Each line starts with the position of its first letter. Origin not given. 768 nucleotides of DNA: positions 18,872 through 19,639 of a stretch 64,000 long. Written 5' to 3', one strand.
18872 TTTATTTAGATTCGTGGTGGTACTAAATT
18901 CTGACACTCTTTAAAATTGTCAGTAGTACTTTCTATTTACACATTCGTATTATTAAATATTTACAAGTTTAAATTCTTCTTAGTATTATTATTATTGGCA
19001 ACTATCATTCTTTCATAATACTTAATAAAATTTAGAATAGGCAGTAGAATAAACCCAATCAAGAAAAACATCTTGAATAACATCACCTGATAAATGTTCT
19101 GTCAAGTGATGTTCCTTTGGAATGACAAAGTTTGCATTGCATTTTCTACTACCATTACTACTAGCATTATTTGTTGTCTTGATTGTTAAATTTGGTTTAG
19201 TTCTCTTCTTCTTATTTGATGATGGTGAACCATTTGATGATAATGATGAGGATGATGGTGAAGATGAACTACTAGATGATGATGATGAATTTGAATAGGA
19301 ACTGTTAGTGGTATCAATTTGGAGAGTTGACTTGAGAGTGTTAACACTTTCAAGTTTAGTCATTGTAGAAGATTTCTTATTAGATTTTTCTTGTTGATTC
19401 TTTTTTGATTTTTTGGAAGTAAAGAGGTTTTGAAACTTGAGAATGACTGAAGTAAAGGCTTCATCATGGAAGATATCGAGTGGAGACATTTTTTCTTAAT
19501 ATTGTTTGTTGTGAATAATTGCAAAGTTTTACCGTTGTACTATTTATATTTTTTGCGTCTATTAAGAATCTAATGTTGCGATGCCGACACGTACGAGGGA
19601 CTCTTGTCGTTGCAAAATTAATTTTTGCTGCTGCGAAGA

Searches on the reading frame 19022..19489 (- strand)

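Call 74: search_protein_families(library=pfam, proteins=[window:19022-19489:-], max_evalue=0.001)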
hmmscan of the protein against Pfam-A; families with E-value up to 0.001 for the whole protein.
window:19022-19489:- (155 aa): 1 family
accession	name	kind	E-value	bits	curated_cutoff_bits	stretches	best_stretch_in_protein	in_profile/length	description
PF10500.14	SR-25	-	3.8e-05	23.8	40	1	26-137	21-133/226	Nuclear RNA-splicing-associated protein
